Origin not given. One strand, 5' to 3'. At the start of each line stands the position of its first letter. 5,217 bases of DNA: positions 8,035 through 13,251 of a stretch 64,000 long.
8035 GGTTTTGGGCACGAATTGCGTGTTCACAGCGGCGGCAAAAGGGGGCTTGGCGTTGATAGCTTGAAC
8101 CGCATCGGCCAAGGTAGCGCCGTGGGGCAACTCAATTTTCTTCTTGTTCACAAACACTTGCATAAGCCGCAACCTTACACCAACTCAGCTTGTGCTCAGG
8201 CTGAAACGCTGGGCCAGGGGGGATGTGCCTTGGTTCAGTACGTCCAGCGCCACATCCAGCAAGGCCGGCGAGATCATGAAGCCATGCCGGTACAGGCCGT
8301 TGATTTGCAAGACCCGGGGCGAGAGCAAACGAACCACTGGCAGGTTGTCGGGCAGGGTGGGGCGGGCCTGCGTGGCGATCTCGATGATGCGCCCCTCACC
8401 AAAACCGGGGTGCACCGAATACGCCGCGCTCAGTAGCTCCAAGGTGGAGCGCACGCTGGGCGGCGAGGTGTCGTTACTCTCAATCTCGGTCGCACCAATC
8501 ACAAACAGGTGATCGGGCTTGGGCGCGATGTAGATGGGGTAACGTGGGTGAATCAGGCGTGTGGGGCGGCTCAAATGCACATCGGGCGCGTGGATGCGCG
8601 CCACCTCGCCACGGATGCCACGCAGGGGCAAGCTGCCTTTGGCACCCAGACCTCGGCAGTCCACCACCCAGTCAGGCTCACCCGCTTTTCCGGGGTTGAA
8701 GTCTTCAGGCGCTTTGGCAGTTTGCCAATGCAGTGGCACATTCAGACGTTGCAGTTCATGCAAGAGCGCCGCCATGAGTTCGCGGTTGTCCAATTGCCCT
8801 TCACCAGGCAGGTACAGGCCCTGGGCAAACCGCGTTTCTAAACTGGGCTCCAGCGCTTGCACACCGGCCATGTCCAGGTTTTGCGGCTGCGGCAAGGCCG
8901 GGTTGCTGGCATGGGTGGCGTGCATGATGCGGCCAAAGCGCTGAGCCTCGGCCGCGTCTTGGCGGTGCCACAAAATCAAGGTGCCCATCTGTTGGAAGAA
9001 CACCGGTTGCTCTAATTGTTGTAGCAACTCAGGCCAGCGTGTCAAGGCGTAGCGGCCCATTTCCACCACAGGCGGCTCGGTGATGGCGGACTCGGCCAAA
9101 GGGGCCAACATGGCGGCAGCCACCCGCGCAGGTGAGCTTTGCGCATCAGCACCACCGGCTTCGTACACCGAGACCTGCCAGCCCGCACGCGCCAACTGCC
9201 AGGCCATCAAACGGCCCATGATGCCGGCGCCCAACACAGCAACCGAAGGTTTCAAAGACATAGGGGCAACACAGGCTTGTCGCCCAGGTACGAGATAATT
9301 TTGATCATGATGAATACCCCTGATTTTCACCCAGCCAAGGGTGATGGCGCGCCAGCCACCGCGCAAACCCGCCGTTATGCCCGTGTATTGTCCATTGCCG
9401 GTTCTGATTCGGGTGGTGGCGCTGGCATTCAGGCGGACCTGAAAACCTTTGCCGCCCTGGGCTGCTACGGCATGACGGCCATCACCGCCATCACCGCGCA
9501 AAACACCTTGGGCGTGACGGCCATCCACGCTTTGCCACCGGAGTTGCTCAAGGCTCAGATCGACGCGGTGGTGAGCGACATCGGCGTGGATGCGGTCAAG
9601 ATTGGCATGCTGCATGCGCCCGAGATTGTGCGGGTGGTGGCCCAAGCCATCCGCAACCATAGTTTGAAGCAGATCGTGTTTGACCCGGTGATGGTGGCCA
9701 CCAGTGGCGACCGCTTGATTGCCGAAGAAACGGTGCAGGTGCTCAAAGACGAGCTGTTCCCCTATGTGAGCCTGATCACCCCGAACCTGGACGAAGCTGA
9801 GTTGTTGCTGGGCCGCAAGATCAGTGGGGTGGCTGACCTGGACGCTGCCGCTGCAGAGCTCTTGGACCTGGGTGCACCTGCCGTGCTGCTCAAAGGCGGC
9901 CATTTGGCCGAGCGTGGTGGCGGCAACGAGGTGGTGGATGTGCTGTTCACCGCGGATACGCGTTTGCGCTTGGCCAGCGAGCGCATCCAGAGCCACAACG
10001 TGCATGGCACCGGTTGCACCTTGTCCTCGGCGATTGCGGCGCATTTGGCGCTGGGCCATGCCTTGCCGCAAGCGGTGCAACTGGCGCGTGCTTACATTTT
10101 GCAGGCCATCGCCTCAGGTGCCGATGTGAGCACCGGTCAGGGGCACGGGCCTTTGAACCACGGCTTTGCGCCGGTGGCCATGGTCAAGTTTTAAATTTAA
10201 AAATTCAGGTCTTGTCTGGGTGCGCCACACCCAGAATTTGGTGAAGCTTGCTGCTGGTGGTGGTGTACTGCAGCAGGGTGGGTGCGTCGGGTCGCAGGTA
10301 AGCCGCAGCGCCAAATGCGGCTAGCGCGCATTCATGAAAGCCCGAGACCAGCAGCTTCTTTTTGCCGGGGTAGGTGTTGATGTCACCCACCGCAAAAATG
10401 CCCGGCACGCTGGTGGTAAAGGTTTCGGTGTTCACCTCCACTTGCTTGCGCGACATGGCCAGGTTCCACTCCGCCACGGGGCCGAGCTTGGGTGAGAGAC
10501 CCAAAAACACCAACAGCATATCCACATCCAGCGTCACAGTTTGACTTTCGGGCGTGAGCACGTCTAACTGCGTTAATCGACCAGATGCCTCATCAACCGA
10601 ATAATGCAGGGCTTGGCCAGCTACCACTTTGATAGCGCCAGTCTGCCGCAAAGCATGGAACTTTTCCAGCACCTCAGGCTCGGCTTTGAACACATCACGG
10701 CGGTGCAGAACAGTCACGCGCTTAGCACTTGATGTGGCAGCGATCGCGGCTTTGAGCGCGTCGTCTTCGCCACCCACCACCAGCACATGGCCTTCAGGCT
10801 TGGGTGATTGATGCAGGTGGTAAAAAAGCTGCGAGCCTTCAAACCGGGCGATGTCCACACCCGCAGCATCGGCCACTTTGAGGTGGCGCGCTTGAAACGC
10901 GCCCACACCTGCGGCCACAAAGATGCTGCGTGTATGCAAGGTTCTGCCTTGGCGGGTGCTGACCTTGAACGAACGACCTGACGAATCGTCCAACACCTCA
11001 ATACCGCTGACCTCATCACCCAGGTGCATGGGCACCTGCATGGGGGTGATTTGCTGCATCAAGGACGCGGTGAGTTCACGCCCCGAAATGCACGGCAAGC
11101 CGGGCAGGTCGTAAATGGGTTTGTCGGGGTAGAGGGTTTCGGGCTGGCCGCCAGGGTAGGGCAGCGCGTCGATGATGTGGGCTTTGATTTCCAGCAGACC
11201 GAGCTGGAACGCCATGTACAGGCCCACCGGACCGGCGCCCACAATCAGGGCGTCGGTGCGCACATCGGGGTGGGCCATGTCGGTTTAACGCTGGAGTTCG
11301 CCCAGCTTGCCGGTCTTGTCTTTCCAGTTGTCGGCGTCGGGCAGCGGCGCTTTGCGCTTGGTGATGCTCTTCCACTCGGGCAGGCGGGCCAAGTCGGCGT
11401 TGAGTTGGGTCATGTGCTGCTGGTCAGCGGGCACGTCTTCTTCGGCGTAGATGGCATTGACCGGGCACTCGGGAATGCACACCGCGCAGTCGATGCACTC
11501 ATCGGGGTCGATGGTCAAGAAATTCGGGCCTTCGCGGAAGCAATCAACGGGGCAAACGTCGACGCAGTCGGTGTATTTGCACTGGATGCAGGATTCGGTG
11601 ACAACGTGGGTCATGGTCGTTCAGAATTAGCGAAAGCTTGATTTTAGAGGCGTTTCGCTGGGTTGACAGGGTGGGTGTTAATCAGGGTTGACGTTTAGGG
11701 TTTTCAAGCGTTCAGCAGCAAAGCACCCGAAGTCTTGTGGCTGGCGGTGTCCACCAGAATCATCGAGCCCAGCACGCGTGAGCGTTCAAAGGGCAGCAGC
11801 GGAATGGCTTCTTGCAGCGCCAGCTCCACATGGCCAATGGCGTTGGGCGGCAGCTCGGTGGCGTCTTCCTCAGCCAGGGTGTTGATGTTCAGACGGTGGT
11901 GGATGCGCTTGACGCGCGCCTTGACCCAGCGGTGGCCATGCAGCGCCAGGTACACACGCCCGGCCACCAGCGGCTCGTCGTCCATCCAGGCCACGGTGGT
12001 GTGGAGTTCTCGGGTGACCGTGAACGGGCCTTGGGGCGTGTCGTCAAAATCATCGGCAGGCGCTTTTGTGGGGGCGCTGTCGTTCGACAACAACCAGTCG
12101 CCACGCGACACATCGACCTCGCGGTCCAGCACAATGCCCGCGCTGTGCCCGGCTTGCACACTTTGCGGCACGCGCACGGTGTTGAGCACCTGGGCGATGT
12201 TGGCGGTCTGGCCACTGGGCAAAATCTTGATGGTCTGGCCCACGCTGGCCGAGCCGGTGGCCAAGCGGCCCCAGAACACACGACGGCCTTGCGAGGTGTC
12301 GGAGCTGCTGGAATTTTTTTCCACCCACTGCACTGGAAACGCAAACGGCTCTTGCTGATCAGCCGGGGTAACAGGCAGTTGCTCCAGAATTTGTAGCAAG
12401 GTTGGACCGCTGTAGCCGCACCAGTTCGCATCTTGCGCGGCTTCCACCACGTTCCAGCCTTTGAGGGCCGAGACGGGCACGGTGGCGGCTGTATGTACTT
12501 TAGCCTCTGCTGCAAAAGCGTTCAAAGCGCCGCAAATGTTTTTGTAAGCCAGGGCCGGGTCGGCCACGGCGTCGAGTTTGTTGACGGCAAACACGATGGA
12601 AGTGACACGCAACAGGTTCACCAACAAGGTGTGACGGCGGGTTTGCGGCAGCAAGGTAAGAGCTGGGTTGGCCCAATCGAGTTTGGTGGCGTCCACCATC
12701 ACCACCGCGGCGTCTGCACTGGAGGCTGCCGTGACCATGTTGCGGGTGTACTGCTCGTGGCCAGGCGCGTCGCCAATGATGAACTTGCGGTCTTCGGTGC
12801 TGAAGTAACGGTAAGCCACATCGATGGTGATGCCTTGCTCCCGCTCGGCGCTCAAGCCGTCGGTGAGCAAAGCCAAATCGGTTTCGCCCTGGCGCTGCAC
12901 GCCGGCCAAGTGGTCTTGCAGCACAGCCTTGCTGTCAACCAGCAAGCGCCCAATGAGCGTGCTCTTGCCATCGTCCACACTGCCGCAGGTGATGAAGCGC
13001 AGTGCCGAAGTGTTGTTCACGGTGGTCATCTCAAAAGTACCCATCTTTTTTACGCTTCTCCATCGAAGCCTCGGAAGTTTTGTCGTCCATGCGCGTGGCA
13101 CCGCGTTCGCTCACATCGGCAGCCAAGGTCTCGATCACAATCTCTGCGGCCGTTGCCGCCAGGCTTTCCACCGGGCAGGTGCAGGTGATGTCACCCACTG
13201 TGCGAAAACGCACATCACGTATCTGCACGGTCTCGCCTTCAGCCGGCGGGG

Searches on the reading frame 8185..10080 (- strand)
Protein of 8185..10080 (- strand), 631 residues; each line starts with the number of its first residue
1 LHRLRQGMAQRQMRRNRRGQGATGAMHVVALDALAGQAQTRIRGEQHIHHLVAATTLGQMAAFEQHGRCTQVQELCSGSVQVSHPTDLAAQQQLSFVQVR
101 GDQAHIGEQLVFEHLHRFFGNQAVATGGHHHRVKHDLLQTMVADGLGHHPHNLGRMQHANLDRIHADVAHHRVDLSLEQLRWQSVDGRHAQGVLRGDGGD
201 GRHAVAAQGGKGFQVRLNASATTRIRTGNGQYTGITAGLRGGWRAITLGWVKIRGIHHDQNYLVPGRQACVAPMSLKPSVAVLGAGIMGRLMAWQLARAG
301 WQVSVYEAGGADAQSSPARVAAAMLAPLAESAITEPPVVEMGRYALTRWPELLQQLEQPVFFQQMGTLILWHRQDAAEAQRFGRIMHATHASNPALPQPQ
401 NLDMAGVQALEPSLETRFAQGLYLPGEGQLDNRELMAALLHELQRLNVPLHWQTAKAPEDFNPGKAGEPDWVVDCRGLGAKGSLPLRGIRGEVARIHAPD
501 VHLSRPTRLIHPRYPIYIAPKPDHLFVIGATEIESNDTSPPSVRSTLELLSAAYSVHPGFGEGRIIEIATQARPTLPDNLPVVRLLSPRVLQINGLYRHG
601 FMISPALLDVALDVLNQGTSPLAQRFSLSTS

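Call 75: search_protein_families(library=pfam, proteins=[window:8185-10080:-], max_evalue=0.00001)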
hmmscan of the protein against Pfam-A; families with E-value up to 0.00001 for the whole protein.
window:8185-10080:- (631 aa): 1 family
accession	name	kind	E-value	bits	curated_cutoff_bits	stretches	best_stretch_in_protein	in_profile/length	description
PF01266.30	DAO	-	2.3e-45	156.1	27.9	1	280-606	2-345/353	FAD dependent oxidoreductase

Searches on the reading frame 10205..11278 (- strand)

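Call 75: search_protein_families(library=pfam, proteins=[window:10205-11278:-], max_evalue=0.00001)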
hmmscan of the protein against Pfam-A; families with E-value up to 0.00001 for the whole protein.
window:10205-11278:- (357 aa): 4 families
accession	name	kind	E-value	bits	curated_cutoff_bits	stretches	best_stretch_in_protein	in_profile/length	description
PF07992.20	Pyr_redox_2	-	1.2e-23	84.4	26.1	1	154-301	135-277/291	Pyridine nucleotide-disulphide oxidoreductase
PF13738.12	Pyr_redox_3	-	1.6e-19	70.8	30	1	73-298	87-305/305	Pyridine nucleotide-disulphide oxidoreductase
PF00070.33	Pyr_redox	-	6.1e-08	33.5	22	0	164-206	1-49/82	Pyridine nucleotide-disulphide oxidoreductase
PF03486.20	HI0933_like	-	9.7e-06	25.6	50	0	9-40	2-33/244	HI0933-like protein Rossmann domain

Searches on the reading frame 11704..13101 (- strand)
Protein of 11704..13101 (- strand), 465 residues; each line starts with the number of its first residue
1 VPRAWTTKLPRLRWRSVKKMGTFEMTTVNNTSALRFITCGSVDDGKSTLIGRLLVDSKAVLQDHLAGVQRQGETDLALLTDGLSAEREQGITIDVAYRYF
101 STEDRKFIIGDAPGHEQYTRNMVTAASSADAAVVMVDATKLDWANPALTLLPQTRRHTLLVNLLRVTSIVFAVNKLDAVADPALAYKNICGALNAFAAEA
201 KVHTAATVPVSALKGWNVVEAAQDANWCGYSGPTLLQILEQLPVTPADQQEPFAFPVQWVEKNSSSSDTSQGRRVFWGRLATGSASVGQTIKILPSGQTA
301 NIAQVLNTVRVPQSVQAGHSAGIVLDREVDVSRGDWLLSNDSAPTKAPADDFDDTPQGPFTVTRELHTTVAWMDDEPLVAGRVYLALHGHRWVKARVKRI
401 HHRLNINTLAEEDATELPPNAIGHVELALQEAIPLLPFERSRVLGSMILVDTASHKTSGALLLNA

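Call 75: search_protein_families(library=pfam, proteins=[window:11704-13101:-], max_evalue=0.00001)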
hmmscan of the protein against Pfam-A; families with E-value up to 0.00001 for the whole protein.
window:11704-13101:- (465 aa): 2 families
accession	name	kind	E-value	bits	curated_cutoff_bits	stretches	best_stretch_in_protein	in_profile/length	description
PF00009.33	GTP_EFTU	-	2.2e-36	125.7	26.5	1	34-234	4-177/188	Elongation factor Tu GTP binding domain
PF22594.2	GTP-eEF1A_C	-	2.4e-15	57.2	27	1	367-459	3-96/101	GTP-eEF1A C-terminal domain-like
